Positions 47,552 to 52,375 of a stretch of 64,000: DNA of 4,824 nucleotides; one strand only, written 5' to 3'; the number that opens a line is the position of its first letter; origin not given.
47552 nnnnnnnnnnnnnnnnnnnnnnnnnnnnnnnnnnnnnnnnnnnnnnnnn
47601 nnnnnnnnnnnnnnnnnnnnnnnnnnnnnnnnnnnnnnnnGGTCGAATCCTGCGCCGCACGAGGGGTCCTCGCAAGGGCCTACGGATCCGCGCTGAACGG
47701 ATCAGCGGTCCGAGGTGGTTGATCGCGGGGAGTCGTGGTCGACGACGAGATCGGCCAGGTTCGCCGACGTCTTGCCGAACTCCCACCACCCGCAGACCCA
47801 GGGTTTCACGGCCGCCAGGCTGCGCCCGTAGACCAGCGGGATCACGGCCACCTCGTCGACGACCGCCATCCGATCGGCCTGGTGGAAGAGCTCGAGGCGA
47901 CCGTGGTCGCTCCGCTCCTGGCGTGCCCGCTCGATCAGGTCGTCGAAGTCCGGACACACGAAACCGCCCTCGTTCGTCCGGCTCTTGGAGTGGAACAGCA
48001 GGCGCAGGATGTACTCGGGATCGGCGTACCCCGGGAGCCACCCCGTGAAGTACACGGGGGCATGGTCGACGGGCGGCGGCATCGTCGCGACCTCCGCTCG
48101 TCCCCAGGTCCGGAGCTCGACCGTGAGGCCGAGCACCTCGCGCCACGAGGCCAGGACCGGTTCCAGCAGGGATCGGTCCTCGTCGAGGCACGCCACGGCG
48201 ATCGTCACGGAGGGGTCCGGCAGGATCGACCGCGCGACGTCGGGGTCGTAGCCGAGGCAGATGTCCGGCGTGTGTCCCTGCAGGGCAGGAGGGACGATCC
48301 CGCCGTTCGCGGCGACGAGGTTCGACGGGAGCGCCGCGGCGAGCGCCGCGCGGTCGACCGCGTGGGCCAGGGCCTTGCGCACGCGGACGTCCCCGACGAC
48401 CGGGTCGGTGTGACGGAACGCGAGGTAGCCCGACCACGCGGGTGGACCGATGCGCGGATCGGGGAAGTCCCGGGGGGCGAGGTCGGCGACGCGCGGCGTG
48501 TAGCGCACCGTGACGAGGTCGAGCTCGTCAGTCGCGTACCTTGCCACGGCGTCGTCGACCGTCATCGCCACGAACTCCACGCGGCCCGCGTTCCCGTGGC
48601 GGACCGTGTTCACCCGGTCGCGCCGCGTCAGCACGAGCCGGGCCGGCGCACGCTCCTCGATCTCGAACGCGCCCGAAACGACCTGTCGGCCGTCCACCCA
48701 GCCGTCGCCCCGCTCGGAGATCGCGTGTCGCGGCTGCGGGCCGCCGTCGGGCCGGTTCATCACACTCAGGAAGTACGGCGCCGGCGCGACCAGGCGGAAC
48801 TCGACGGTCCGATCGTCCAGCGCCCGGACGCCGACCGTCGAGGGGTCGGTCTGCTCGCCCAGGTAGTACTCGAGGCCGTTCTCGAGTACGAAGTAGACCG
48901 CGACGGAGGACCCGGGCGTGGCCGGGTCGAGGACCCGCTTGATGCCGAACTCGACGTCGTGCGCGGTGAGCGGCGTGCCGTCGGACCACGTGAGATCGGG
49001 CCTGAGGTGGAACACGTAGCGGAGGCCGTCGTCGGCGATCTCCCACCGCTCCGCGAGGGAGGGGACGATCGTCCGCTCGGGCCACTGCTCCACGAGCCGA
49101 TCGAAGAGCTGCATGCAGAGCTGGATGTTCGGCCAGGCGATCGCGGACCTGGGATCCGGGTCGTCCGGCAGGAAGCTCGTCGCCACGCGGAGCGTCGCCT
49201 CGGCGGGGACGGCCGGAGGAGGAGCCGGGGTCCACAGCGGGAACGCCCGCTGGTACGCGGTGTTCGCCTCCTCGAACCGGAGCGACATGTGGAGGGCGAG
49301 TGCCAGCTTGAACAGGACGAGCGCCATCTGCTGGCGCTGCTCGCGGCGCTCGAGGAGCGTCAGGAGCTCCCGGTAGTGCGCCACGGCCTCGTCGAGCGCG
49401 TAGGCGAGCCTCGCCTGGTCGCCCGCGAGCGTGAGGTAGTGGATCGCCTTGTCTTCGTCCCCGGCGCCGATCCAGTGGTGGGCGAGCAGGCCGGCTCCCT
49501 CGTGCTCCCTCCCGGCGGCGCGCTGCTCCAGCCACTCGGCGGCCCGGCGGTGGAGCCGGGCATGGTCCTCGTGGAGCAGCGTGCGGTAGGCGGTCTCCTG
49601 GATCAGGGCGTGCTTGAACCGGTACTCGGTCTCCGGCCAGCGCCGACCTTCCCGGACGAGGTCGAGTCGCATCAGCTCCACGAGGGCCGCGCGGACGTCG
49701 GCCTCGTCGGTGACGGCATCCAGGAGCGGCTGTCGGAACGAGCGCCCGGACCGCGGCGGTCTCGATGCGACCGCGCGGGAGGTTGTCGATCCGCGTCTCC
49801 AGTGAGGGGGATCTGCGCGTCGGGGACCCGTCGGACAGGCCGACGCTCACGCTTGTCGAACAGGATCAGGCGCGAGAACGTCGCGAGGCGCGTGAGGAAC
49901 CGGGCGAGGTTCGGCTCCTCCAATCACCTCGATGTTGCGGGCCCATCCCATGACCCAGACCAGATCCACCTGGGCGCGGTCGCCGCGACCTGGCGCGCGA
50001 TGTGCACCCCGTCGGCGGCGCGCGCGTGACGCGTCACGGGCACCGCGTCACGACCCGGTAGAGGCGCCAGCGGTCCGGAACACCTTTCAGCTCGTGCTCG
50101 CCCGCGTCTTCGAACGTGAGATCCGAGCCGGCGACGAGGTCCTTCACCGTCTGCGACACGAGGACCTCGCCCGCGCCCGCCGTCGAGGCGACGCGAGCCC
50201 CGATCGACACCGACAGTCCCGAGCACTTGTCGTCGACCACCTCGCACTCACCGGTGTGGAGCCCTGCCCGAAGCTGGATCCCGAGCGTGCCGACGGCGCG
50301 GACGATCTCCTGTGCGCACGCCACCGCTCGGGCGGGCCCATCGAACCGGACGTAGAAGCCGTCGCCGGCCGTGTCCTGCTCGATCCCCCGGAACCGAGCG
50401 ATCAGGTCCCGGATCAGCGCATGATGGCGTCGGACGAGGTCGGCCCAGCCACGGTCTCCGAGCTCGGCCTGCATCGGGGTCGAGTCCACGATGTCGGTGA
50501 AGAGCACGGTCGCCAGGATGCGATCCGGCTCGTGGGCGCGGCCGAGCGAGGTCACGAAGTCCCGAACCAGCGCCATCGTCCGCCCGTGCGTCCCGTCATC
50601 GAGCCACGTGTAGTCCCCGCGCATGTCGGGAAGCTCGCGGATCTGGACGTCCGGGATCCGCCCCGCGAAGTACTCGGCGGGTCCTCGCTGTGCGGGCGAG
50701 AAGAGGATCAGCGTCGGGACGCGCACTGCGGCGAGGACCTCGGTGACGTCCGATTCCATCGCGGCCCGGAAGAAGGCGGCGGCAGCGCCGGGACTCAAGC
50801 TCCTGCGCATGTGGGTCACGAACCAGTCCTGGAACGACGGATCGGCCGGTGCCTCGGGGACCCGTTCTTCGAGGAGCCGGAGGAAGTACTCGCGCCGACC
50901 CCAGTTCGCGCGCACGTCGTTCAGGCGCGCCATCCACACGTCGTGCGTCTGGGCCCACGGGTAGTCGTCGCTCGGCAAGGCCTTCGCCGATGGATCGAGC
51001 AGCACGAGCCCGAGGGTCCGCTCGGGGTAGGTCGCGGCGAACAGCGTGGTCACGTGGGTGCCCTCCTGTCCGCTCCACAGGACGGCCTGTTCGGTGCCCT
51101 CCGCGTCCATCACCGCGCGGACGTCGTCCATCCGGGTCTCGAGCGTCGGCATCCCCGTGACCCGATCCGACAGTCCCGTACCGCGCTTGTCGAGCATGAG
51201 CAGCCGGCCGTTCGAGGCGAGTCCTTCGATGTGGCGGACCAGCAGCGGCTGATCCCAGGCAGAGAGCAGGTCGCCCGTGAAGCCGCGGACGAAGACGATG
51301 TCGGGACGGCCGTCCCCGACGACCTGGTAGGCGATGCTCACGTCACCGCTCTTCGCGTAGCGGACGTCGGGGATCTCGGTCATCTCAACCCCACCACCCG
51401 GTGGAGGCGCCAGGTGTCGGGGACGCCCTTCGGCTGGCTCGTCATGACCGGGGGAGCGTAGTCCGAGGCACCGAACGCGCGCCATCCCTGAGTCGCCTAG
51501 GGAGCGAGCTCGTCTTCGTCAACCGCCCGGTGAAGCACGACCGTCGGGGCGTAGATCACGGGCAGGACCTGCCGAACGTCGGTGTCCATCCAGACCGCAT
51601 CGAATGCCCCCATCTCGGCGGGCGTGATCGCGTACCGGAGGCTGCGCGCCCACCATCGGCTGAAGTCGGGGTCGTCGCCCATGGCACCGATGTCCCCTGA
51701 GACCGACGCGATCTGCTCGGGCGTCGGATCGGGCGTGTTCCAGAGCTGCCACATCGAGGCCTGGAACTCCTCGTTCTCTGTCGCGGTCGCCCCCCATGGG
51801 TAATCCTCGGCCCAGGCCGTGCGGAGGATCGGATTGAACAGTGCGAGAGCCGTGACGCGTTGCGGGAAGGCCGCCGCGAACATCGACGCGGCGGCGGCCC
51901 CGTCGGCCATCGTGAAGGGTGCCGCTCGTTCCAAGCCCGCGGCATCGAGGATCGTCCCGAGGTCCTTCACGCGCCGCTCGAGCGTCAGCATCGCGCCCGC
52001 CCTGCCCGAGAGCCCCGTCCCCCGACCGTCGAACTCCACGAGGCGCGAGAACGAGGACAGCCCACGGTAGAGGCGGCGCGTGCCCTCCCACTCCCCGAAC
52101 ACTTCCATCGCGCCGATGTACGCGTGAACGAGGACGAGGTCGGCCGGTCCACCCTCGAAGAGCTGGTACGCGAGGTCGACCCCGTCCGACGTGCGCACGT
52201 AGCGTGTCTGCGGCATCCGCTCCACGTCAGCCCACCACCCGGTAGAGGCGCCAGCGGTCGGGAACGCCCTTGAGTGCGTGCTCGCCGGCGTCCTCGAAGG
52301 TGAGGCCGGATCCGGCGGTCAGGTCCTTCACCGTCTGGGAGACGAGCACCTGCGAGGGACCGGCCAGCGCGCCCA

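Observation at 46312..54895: Head-to-tail array of six LipJ-like (alpha/beta-hydrolase-fold + class III cyclase) paralogues in different states of decay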

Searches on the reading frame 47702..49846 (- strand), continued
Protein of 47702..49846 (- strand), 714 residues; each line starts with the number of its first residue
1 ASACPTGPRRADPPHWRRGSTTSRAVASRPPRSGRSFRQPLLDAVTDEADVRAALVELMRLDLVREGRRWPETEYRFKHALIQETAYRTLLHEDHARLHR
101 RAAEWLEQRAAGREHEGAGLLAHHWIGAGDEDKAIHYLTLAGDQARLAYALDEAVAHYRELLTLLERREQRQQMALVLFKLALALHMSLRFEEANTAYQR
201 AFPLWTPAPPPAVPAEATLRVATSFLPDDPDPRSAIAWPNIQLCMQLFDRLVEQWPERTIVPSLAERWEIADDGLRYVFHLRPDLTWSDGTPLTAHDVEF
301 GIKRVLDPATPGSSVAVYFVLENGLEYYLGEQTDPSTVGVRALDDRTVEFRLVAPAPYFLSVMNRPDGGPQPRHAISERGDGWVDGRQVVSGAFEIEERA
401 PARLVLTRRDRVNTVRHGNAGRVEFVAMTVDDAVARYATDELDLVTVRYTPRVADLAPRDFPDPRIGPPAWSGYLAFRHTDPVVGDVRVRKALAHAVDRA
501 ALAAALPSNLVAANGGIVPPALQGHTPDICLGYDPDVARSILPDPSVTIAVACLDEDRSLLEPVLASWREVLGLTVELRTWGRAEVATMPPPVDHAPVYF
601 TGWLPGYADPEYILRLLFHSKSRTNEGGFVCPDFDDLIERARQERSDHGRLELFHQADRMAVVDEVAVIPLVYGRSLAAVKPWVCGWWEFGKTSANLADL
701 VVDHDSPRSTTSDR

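Call 40: find_encoding_contigs(protein=P0130, flank=10000, max_places=2)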
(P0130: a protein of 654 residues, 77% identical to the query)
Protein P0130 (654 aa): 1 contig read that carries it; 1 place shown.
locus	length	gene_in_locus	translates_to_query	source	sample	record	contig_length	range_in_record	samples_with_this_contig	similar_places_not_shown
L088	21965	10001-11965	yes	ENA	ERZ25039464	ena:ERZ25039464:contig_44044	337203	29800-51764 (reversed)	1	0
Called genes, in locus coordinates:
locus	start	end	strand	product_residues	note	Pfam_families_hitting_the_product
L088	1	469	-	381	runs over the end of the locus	PF02142:MGS, PF01808:AICARFT_IMPCHas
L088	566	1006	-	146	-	PF00551:Formyl_trans_N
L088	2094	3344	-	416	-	-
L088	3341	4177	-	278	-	PF02629:CoA_binding, PF13380:CoA_binding_2 (weak), PF00549:Ligase_CoA, PF13607:Succ_CoA_lig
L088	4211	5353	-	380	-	PF01071:GARS_A (weak), PF08442:ATP-grasp_2, PF13549:ATP-grasp_5, PF24948:Citrate_synth_N, PF00549:Ligase_CoA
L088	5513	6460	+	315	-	PF05580:Peptidase_S55 (weak)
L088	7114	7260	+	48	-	-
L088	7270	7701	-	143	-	PF02310:B12-binding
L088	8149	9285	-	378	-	-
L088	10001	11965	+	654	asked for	PF00496:SBP_bac_5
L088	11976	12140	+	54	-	-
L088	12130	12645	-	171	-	PF00578:AhpC-TSA (weak)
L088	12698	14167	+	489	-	PF20254:DMFA2_C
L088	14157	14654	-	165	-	PF00326:Peptidase_S9, PF01738:DLH (faint), PF20434:BD-FAE (weak)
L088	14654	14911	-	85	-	PF00326:Peptidase_S9 (weak)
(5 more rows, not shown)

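Call 52: search_protein_families(library=pfam, proteins=[L087:13711-14373:+], max_evalue=0.001)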
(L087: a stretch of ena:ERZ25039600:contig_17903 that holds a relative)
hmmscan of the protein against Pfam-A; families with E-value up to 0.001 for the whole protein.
L087:13711-14373:+ (220 aa): 3 families
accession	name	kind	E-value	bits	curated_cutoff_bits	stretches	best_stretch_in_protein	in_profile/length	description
PF00027.35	cNMP_binding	-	1.1e-18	67.5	27.5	1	29-115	3-89/89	Cyclic nucleotide-binding domain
PF13545.12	HTH_Crp_2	-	1.3e-18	67.2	27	1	147-217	1-69/70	Crp-like helix-turn-helix domain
PF25213.1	HVO_A0261_N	-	5.8e-05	23.3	35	1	168-202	22-56/86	HVO_A0261 N-terminal domain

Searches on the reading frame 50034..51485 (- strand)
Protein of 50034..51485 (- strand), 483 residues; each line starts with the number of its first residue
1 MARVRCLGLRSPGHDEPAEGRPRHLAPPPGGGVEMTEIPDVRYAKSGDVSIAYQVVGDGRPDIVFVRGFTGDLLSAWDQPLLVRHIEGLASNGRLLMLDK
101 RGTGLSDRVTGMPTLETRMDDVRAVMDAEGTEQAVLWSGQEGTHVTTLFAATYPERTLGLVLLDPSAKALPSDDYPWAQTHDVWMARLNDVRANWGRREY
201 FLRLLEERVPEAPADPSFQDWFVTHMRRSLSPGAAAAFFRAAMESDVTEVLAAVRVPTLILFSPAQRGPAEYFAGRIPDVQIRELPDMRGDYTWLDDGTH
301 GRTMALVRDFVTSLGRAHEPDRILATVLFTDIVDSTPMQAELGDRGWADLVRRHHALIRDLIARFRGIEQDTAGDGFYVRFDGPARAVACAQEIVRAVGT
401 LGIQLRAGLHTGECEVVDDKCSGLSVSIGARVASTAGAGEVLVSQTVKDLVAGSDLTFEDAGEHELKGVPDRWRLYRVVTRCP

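Call 3: search_protein_families(library=pfam, proteins=[window:50034-51485:-], max_evalue=0.01)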
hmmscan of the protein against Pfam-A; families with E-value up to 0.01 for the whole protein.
window:50034-51485:- (483 aa): 4 families
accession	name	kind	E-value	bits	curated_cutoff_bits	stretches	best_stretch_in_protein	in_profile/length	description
PF00211.25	Guanylate_cyc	-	1.2e-10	41.7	21.9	1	326-474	10-177/183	Adenylate and Guanylate cyclase catalytic domain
PF00561.26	Abhydrolase_1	-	0.00013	22.2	25.8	1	63-186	3-125/245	alpha/beta hydrolase fold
PF12146.15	Hydrolase_4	-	0.00013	21.8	27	1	95-262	34-198/239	Serine aminopeptidase, S33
PF03096.20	Ndr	-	0.0036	16.5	23.3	1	112-169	79-136/283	Ndr family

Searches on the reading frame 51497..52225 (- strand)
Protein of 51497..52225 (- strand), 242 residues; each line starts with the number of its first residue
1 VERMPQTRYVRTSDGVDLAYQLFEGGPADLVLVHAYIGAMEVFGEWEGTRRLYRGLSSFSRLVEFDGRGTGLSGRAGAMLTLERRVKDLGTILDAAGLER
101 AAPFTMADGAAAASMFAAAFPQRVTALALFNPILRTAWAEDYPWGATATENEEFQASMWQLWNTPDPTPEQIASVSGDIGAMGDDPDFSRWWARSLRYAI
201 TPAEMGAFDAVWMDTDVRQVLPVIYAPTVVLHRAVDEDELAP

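Call 3: search_protein_families(library=pfam, proteins=[window:51497-52225:-], max_evalue=0.01)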
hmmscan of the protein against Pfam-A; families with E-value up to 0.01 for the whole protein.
window:51497-52225:- (242 aa): 1 family
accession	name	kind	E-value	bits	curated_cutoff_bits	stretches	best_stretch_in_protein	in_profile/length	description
PF12146.15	Hydrolase_4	-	0.0014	18.5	27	1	64-148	36-125/239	Serine aminopeptidase, S33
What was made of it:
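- Checked: It gives hydrolase only for c4 (51497-52225), and hydrolase and cyclase split over three ORFs for c6 (call 3).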

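Call 58: find_homologous_proteins(query=window:51497-52225:-, max_evalue=1e-10)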
Query window:51497-52225:- (242 aa): 12 proteins with E <= 1e-10 among 1484 candidates.
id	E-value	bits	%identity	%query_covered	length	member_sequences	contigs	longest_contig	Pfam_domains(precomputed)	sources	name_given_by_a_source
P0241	9.0e-156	534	100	99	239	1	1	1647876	-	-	-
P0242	6.6e-68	247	54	95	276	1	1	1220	PF12146.16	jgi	jgi:pimeloyl-ACP methyl ester carboxylesterase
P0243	7.8e-52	194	64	58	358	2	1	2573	PF00211.26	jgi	jgi:class 3 adenylate cyclase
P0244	3.2e-37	146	38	99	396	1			PF12697.14,PF00561.27,PF12146.16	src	-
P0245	2.6e-36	143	38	96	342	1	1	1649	PF12697.14,PF00561.27,PF12146.16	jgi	jgi:pimeloyl-ACP methyl ester carboxylesterase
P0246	5.6e-32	129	37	96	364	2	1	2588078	PF00196.26,PF00561.27,PF12146.16,PF08386.17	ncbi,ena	-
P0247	8.9e-28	115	34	94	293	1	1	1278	PF12697.14,PF00561.27,PF12146.16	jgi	jgi:pimeloyl-ACP methyl ester carboxylesterase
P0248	5.8e-26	109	34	92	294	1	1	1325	PF00561.27,PF12146.16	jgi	jgi:pimeloyl-ACP methyl ester carboxylesterase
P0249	4.7e-21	93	30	98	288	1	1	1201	PF12697.14,PF00561.27,PF12146.16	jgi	-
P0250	1.2e-13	69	33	95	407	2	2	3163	PF03096.21,PF00561.27,PF00486.35,PF12146.16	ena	-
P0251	2.8e-13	68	35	54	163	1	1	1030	-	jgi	jgi:pimeloyl-ACP methyl ester carboxylesterase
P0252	3.6e-11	61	31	95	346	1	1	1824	PF00196.26,PF00561.27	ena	-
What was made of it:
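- The contig is 1.65 Mb, which suggests long reads (call 58). The gene caller of the source collection calls c4 as a 239-aa protein (call 58).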
